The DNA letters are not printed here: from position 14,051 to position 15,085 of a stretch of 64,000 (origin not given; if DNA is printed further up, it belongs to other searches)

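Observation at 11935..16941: Decayed operon of unfamiliar architecture: thymidine-phosphorylase-fold protein, kinase-P-loop NTPase fusion and a Csa3/CARF-like Rossmann protein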

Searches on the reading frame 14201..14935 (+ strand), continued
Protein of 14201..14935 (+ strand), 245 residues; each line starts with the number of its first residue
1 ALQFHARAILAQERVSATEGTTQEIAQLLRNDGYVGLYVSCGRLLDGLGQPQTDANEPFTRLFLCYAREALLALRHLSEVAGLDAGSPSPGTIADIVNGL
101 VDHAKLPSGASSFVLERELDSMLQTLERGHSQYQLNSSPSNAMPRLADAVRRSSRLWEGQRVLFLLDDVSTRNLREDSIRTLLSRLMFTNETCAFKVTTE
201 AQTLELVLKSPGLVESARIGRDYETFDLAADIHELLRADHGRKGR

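Call 36: search_protein_families(library=pfam, proteins=[L018:7842-8882:+, L019:6540-7646:+, L024:7759-8817:+, L043:7525-8664:+, L033:7646-8665:+, L031:2389-4287:+, L055:6631-8541:+, L032:7297-8535:-, L037:7437-8597:-, L034:8196-8936:-], max_evalue=0.01)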
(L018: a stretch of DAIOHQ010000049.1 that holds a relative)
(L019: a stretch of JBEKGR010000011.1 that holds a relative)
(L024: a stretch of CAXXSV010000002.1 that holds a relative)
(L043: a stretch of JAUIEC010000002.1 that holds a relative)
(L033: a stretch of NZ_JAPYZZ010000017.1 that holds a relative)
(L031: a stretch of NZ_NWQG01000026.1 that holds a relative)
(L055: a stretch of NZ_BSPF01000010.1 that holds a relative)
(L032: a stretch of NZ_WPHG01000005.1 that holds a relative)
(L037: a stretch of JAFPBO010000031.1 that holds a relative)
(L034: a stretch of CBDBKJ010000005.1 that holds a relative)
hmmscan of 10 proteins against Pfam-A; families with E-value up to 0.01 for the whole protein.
L018:7842-8882:+ (346 aa): 2 families
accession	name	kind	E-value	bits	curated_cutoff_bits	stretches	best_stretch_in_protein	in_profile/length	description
PF00145.23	DNA_methylase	-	9.7e-56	190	22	1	16-339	4-319/324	C-5 cytosine-specific DNA methylase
PF09445.16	Methyltransf_15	-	0.00034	20.7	22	1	15-97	4-86/165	RNA cap guanine-N2 methyltransferase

L019:6540-7646:+ (368 aa): 3 families
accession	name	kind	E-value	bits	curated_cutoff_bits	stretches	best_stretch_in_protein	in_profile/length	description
PF00145.23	DNA_methylase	-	1.7e-63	215.5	22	1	5-349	2-321/324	C-5 cytosine-specific DNA methylase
PF09445.16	Methyltransf_15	-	0.003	17.6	22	1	6-92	4-85/165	RNA cap guanine-N2 methyltransferase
PF06325.19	PrmA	-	0.0067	16.4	22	0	5-54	164-213/296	Ribosomal protein L11 methyltransferase (PrmA)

L024:7759-8817:+ (352 aa): 1 family
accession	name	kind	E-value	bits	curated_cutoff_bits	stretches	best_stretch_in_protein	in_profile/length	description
PF00145.23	DNA_methylase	-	1.9e-59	202.1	22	1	14-344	2-324/324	C-5 cytosine-specific DNA methylase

L043:7525-8664:+ (379 aa): 1 family
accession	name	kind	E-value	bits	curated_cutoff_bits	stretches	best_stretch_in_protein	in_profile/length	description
PF00145.23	DNA_methylase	-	2e-55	188.9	22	1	38-363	3-320/324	C-5 cytosine-specific DNA methylase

L033:7646-8665:+ (339 aa): 2 families
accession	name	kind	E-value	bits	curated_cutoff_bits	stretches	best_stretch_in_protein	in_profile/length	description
PF13676.11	TIR_2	-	1.4e-09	38.9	28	1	4-118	1-109/122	TIR domain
PF11221.13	Med21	-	0.0062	17.3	37.3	0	153-213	83-143/144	Subunit 21 of Mediator complex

L031:2389-4287:+ (632 aa): 1 family
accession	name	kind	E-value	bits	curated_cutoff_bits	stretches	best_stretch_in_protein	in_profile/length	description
PF19192.6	Response_reg_2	-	2.6e-22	80.3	27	1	46-167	2-147/180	Response receiver domain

L055:6631-8541:+ (636 aa): 1 family
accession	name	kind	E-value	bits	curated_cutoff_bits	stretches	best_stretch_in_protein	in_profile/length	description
PF19192.6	Response_reg_2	-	6.3e-22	79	27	1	46-167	2-147/180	Response receiver domain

L032:7297-8535:- (412 aa): 1 family
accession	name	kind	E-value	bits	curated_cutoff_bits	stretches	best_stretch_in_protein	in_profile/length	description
PF00145.23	DNA_methylase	-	1.6e-37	130.1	22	1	19-399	4-318/324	C-5 cytosine-specific DNA methylase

L037:7437-8597:- (386 aa): 7 families
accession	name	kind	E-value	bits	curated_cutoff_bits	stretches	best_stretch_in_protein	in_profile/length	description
PF00145.23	DNA_methylase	-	4.5e-60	204.2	22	1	6-351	1-322/324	C-5 cytosine-specific DNA methylase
PF02475.24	TRM5-TYW2_MTfase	-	3.7e-07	30.7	28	1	7-74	39-107/164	TRM5/TYW2 methyltransferase domain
PF03602.21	Cons_hypoth95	-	1.5e-06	28.5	24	1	6-63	43-100/182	Conserved hypothetical protein 95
PF09445.16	Methyltransf_15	-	0.00022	21.3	22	1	7-97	3-87/165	RNA cap guanine-N2 methyltransferase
PF01728.25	FtsJ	-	0.00025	21.5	24.1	1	6-86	23-96/181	FtsJ-like methyltransferase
PF13847.12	Methyltransf_31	-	0.00077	19.6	27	1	4-71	3-70/145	Methyltransferase domain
PF10672.15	Methyltrans_SAM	-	0.0016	18.2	27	1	7-55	126-174/286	S-adenosylmethionine-dependent methyltransferase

L034:8196-8936:- (246 aa): 0 families
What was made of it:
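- Position-equivalent alternatives exist in TP-less loci, for example a TIR_2 protein in L033 (call 36).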

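Call 39: search_protein_families(library=pfam, proteins=[L009:7736-8770:+, L009:7176-7745:+, L009:5207-7147:+, L011:4357-7278:+, L031:51-2477:+, L006:13054-16092:-, L006:16089-17585:-, L006:17247-19295:+, L043:12903-14210:+, L005:2906-5050:+], max_evalue=0.001)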
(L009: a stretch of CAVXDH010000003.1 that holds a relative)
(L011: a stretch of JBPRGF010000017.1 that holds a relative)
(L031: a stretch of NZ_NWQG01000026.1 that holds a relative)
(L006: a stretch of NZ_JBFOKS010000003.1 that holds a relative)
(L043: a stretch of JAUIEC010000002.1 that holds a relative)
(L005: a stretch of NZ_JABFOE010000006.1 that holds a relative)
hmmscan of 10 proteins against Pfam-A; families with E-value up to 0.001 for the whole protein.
L009:7736-8770:+ (344 aa): 1 family
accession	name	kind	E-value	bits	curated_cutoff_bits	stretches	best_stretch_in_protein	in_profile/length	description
PF00145.23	DNA_methylase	-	9.4e-47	160.4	22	1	4-331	2-322/324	C-5 cytosine-specific DNA methylase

L009:7176-7745:+ (189 aa): 2 families
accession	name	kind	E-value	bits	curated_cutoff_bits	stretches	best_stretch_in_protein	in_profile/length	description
PF03852.21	Vsr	-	1.2e-14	54.4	27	1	55-117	11-69/74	DNA mismatch endonuclease Vsr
PF18741.7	MTES_1575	-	4e-05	24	38.2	0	137-164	53-80/96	REase_MTES_1575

L009:5207-7147:+ (646 aa): 2 families
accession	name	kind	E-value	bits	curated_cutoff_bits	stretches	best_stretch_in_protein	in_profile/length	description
PF13589.12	HATPase_c_3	-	8.7e-22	78.1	25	1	28-159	2-137/137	Histidine kinase-, DNA gyrase B-, and HSP90-like ATPase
PF02518.31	HATPase_c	-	6.2e-06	27.1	26.4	1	28-90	5-68/111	Histidine kinase-, DNA gyrase B-, and HSP90-like ATPase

L011:4357-7278:+ (973 aa): 6 families
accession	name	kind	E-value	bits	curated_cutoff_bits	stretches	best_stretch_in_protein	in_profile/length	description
PF00580.27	UvrD-helicase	-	1.6e-53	182.6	23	1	13-281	1-270/271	UvrD/REP helicase N-terminal domain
PF13361.12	UvrD_C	-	5e-25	89.1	25.6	1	288-638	2-348/350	UvrD-like helicase C-terminal domain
PF12705.13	PDDEXK_1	-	1e-22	81.7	22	1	690-939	2-247/247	PD-(D/E)XK nuclease superfamily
PF13245.12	AAA_19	-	8e-17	62.1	25.1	1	28-265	14-132/134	AAA domain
PF13538.12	UvrD_C_2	-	3.3e-13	49.7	27.4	1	560-591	2-36/52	UvrD-like helicase C-terminal domain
PF01930.23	Cas_Cas4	-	2.9e-06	27.9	22.7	1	859-938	81-158/160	Domain of unknown function DUF83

L031:51-2477:+ (808 aa): 2 families
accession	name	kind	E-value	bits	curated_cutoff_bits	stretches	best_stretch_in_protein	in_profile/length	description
PF02518.31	HATPase_c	-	1.5e-09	38.7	26.4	1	698-797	5-106/111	Histidine kinase-, DNA gyrase B-, and HSP90-like ATPase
PF19191.5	HEF_HK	-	3.7e-06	27.8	24.1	1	590-647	1-62/67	HEF_HK domain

L006:13054-16092:- (1012 aa): 1 family
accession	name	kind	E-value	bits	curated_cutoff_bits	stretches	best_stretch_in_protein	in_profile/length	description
PF10593.14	Z1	-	6e-50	170.4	25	1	484-714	2-211/228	Z1 domain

L006:16089-17585:- (498 aa): 1 family
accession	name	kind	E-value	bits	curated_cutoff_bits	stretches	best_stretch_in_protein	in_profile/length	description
PF14390.12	DUF4420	-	1e-40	140.3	27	1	244-476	72-305/306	Putative PD-(D/E)XK family member, (DUF4420)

L006:17247-19295:+ (682 aa): 2 families
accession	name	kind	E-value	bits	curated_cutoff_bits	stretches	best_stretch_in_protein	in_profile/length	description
PF13589.12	HATPase_c_3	-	5.5e-24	85.2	25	1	34-126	2-97/137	Histidine kinase-, DNA gyrase B-, and HSP90-like ATPase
PF02518.31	HATPase_c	-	3.3e-09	37.6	26.4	1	34-109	5-80/111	Histidine kinase-, DNA gyrase B-, and HSP90-like ATPase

L043:12903-14210:+ (435 aa): 2 families
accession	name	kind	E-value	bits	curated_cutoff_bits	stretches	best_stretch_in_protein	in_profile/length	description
PF00589.27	Phage_integrase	-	2.2e-17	63.8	27.1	1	246-410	5-169/172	Phage integrase family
PF13495.12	Phage_int_SAM_4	-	0.00026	21.8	27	0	170-215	35-80/85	Phage integrase, N-terminal SAM-like domain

L005:2906-5050:+ (714 aa): 3 families
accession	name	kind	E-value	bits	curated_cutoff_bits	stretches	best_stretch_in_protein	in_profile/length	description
PF13337.12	BrxL_ATPase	-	1.7e-128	428.3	25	1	178-483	2-307/313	Lon-like protease BrxL-like, ATPase domain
PF20442.3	BrxL_N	-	1.6e-47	161.2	28.2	1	35-166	1-132/132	BREX system Lon protease-like protein BrxL N-terminal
PF16565.11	MIT_C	-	1.5e-35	122.6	25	1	566-711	1-142/142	Phospholipase D-like domain at C-terminus of MIT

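Call 40: find_homologous_proteins(query=L005:7722-8933:+, max_evalue=0.00001)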
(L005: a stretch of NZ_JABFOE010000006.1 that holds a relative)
Query L005:7722-8933:+ (403 aa): 327 proteins with E <= 0.00001 among 8000 candidates; the best 120 are listed.
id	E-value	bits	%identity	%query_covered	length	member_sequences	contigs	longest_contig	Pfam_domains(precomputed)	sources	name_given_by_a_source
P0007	1.7e-260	882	100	100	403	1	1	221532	-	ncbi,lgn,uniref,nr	ncbi:hypothetical protein [Arthrobacter sp. 260]|uniref:hypothetical protein n=1 Tax=Arthrobacter sp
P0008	5.4e-123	429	53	100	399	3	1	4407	-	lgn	-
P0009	1.9e-122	427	53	97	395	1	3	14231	-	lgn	-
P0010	4.7e-122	426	54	99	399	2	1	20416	-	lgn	-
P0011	7.8e-122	425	52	100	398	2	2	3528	-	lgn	-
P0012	4.6e-120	419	52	99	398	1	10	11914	-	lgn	-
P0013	8.1e-117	409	52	99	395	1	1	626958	-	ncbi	-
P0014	2.1e-114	401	52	96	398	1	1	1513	-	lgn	-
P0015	3.2e-114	400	50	99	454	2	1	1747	-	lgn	-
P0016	7.1e-112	392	51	98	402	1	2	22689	-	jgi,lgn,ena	-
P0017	3.6e-111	390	52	97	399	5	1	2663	-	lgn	-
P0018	6.1e-111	389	51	97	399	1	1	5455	-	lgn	-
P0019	1.6e-109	385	49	98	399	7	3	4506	-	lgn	-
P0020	1.1e-108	382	50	98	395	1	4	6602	PF00591.28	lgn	-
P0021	2.0e-108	381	48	96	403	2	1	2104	-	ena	-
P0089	2.1e-69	253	41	88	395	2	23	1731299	-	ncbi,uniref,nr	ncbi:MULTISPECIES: hypothetical protein [unclassified Bradyrhizobium]|uniref:hypothetical protein n=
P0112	9.8e-68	247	40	87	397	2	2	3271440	-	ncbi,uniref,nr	ncbi:hypothetical protein AFIC_003023 [[Pseudomonas] carboxydohydrogena]|uniref:Thymidine phosphoryl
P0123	7.5e-67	244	41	87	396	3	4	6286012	-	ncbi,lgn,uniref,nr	ncbi:hypothetical protein [Pseudomonas sp. P105]|uniref:hypothetical protein n=1 Tax=Pseudomonas sp.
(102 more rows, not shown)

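Call 56: find_homologous_proteins(query=L005:8930-12616:+, max_evalue=1e-10)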
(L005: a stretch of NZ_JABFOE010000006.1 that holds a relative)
Query L005:8930-12616:+ (1228 aa): 877 proteins with E <= 1e-10 among 8000 candidates; the best 120 are listed.
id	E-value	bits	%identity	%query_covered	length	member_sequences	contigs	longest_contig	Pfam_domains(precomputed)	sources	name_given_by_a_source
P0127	0.0e+0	2689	100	98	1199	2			PF00069.32,PF13191.13,PF24389.2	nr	nr:protein kinase [Arthrobacter sp. 260]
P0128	0.0e+0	2176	78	100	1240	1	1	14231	PF07714.24,PF00069.32,PF24389.2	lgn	-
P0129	0.0e+0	2081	75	100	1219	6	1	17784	PF00069.32,PF24389.2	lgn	-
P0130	0.0e+0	2078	75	100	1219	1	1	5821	PF00069.32,PF24389.2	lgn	-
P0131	0.0e+0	2075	75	100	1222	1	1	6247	PF00069.32,PF24389.2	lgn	-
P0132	0.0e+0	2050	74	100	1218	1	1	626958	PF00069.32,PF24389.2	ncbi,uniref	ncbi:ORC-CDC6 family AAA ATPase [Herbiconiux sp. YIM B11900]|uniref:ORC-CDC6 family AAA ATPase n=1 T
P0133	0.0e+0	2029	73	100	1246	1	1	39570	PF00069.32,PF24389.2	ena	-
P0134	0.0e+0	2026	73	100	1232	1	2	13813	PF00069.32,PF24389.2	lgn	-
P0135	0.0e+0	2020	72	100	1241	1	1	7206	PF00069.32,PF24389.2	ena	-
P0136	0.0e+0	2008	72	100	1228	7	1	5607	PF00069.32,PF24389.2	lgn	-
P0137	0.0e+0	2002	72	100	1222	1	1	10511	PF07714.24,PF00069.32,PF24389.2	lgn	-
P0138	0.0e+0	2001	72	100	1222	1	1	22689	PF07714.24,PF00069.32,PF24389.2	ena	-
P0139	0.0e+0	1996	71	100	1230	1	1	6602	PF00069.32,PF24389.2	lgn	-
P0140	0.0e+0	1970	71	100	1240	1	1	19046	PF00069.32,PF24389.2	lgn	-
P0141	0.0e+0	1956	72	98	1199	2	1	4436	PF00069.32,PF24389.2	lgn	-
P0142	0.0e+0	1956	72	98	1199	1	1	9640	PF00069.32,PF24389.2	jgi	jgi:hypothetical protein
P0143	0.0e+0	1955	71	100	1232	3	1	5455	PF00069.32,PF24389.2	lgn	-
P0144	0.0e+0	1924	71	100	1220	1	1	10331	PF00069.32,PF24389.2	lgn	-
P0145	0.0e+0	1919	71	100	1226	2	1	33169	PF00069.32,PF24389.2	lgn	-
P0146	0.0e+0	1824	66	100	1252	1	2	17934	PF00069.32,PF24389.2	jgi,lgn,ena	-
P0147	0.0e+0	1754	71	92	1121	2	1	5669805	PF24389.2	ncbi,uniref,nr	ncbi:hypothetical protein [Gordonia polyisoprenivorans]|uniref:ORC-CDC6 family AAA ATPase n=1 Tax=Go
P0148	0.0e+0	1536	60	97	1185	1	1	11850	PF24389.2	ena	-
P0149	0.0e+0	1513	57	100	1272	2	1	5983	PF07714.24,PF00069.32,PF24389.2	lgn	-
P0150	0.0e+0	1470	56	100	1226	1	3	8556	PF24389.2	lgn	-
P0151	0.0e+0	1426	55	99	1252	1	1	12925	PF07714.24,PF00069.32,PF24389.2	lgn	-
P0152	0.0e+0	1390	54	100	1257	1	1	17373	PF00069.32,PF24389.2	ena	-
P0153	0.0e+0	1385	54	100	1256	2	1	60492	PF24389.2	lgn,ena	-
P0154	0.0e+0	1380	54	100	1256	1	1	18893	PF24389.2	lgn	-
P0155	0.0e+0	1378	54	100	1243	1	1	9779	PF24389.2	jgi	jgi:hypothetical protein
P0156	0.0e+0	1374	54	100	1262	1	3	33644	PF24389.2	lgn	-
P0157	0.0e+0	1372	54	100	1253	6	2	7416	PF03109.23,PF24389.2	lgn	-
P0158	0.0e+0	1371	53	100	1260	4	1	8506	PF03109.23,PF24389.2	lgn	-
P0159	0.0e+0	1371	54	100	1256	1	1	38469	PF03109.23,PF24389.2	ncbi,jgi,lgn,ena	-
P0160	0.0e+0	1370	53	100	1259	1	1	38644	PF03109.23,PF24389.2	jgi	jgi:ABC1 atypical kinase-like domain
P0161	0.0e+0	1370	53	100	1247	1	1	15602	PF07714.24,PF00069.32,PF03109.23,PF24389.2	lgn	-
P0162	0.0e+0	1368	54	100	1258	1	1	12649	PF03109.23,PF24389.2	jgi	jgi:hypothetical protein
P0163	0.0e+0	1367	53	100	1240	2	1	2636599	PF24389.2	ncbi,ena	-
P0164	0.0e+0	1360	53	100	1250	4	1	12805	PF24389.2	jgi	jgi:hypothetical protein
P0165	0.0e+0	1357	53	100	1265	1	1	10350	PF24389.2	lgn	-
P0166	0.0e+0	1356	53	100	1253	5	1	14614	PF24389.2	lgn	-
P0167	0.0e+0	1354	53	100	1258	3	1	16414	PF24389.2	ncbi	-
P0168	0.0e+0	1352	53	100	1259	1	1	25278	PF24389.2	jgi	jgi:hypothetical protein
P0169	0.0e+0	1351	53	100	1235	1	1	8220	PF24389.2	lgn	-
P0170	0.0e+0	1351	53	100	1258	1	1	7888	PF24389.2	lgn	-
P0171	0.0e+0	1350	53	100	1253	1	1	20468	PF24389.2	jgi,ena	-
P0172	0.0e+0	1348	53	100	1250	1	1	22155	PF24389.2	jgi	jgi:hypothetical protein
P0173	0.0e+0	1347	53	100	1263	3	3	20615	PF24389.2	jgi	jgi:hypothetical protein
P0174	0.0e+0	1346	52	100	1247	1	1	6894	PF24389.2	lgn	-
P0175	0.0e+0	1340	52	100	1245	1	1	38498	PF03109.23,PF24389.2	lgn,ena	-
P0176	0.0e+0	1334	52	100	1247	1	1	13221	PF24389.2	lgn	-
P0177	0.0e+0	1330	52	100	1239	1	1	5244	PF24389.2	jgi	jgi:hypothetical protein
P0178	0.0e+0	1327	53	100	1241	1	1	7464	PF24389.2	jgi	jgi:hypothetical protein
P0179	0.0e+0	1267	50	100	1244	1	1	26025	PF07714.24,PF00069.32,PF24389.2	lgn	-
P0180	0.0e+0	1265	50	100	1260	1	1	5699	PF00069.32,PF24389.2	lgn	-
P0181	0.0e+0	1263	50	100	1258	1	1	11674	PF07714.24,PF00069.32,PF24389.2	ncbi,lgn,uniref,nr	ncbi:protein kinase [Cellulomonas sp.]|uniref:ORC-CDC6 family AAA ATPase n=1 Tax=Cellulomonas sp. Ta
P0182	0.0e+0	1262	50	100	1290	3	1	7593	PF24389.2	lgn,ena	-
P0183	0.0e+0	1257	51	100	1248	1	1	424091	PF00069.32,PF24389.2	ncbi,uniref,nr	ncbi:protein kinase [Mycolicibacterium septicum]|uniref:ORC-CDC6 family AAA ATPase n=1 Tax=Mycolicib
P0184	0.0e+0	1255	50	100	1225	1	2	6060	PF00069.32,PF24389.2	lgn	-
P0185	0.0e+0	1253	49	100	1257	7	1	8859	PF07714.24,PF00069.32,PF24389.2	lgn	-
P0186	0.0e+0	1249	49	100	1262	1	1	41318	PF07714.24,PF00069.32,PF24389.2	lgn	-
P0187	0.0e+0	1245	49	100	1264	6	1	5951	PF07714.24,PF00069.32,PF24389.2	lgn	-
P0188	0.0e+0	1245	50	100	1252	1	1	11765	PF07714.24,PF00069.32,PF24389.2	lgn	-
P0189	0.0e+0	1243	49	100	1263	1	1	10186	PF07714.24,PF00069.32,PF24389.2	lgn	-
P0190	0.0e+0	1238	49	100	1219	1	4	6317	PF00069.32,PF24389.2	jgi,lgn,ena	-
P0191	0.0e+0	1204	49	100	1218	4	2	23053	PF07714.24,PF00069.32,PF24389.2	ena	-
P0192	0.0e+0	1174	73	58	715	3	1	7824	PF00069.32,PF24389.2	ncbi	-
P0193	0.0e+0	1119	47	100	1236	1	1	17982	PF00069.32,PF24389.2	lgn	-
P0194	0.0e+0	1106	52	83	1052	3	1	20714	PF24389.2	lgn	-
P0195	0.0e+0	1098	47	99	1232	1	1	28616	PF00069.32,PF24389.2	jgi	jgi:hypothetical protein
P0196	0.0e+0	1098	46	100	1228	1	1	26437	PF00069.32,PF24389.2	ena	-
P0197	0.0e+0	1095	45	99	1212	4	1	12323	PF00069.32,PF24389.2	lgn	-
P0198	0.0e+0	1095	45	99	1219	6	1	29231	PF24389.2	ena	-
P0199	0.0e+0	1091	46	99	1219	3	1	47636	PF00069.32,PF24389.2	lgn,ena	-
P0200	0.0e+0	1089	45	99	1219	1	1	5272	PF00069.32,PF24389.2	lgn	-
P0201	0.0e+0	1087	46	100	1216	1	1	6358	PF00069.32,PF24389.2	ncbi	-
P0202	0.0e+0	1084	46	100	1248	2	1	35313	PF07714.24,PF24389.2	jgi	-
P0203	0.0e+0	1078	45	100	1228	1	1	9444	PF07714.24,PF00069.32,PF24389.2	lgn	-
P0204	0.0e+0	1077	45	100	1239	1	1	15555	PF24389.2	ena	-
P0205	0.0e+0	1076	45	99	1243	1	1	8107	PF24389.2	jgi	jgi:hypothetical protein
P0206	0.0e+0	1076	44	99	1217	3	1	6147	PF00069.32,PF24389.2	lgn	-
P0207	0.0e+0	1076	44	100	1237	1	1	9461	PF00069.32,PF24389.2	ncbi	-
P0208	0.0e+0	1075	45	99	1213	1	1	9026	PF07714.24,PF00069.32,PF24389.2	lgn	-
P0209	0.0e+0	1074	45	99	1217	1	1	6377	PF00069.32,PF24389.2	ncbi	-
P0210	0.0e+0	1073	45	100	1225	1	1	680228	PF00069.32,PF24389.2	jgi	jgi:tRNA A-37 threonylcarbamoyl transferase component Bud32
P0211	0.0e+0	1073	45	100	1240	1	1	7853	PF00069.32,PF24389.2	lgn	-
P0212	0.0e+0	1071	46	100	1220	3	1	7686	PF24389.2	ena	-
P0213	0.0e+0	1069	45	99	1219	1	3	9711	PF00069.32,PF24389.2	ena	-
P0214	0.0e+0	1069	45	99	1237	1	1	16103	PF00069.32,PF24389.2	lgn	-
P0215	0.0e+0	1069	45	99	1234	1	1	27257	PF24389.2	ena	-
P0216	0.0e+0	1068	44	100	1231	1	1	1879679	PF07714.24,PF00069.32,PF24389.2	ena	-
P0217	0.0e+0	1068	45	99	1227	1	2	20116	PF24389.2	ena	-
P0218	0.0e+0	1068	44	100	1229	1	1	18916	PF07714.24,PF00069.32,PF03109.23,PF24389.2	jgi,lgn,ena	-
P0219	0.0e+0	1068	44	99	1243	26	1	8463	PF24389.2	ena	-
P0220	0.0e+0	1067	44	99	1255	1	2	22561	PF24389.2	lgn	-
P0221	0.0e+0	1067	46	99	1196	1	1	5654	PF24389.2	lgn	-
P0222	0.0e+0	1066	45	99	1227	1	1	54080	PF00069.32,PF24389.2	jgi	jgi:hypothetical protein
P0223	0.0e+0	1065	45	100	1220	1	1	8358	PF00069.32,PF24389.2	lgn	-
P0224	0.0e+0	1065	44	99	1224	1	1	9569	PF00069.32,PF24389.2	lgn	-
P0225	0.0e+0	1065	45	98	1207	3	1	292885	PF00069.32,PF24389.2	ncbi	ncbi:MAG TPA: hypothetical protein VF658_21120 [Pyrinomonadaceae bacterium]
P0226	0.0e+0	1064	46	100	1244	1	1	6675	PF24389.2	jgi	jgi:hypothetical protein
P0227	0.0e+0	1064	45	99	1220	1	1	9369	PF24389.2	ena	-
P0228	0.0e+0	1063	44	100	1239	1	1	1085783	PF00069.32,PF24389.2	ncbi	-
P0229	0.0e+0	1062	46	99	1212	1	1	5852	PF24389.2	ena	-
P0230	0.0e+0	1061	44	99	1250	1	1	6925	PF00069.32,PF24389.2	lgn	-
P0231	0.0e+0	1061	44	99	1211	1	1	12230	PF07714.24,PF00069.32,PF24389.2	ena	-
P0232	0.0e+0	1060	45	99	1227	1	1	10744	PF00069.32,PF24389.2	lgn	-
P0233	0.0e+0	1059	45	100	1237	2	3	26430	PF24389.2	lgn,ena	-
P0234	0.0e+0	1058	44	100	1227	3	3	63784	PF00069.32,PF24389.2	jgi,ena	-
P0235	0.0e+0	1057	45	100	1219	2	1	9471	PF00069.32,PF24389.2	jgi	jgi:hypothetical protein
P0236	0.0e+0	1056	45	99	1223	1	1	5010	PF00069.32,PF24389.2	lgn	-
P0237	0.0e+0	1056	45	99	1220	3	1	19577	PF00069.32,PF24389.2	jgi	jgi:hypothetical protein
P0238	0.0e+0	1056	44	100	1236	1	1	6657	PF07714.24,PF00069.32,PF24389.2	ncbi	-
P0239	0.0e+0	1056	45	99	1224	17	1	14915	PF24389.2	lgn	-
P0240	0.0e+0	1056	44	99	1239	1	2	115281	PF24389.2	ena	-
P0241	0.0e+0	1055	44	100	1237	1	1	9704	PF00069.32,PF24389.2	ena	-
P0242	0.0e+0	1054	43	100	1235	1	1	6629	PF00069.32,PF03109.23,PF24389.2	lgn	-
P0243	0.0e+0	1053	44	99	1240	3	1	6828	PF24389.2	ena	-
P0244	0.0e+0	1053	44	99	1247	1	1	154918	PF24389.2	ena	-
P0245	0.0e+0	1052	44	99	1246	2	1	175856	PF24389.2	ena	-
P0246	0.0e+0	1052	43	100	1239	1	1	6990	PF00069.32,PF24389.2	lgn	-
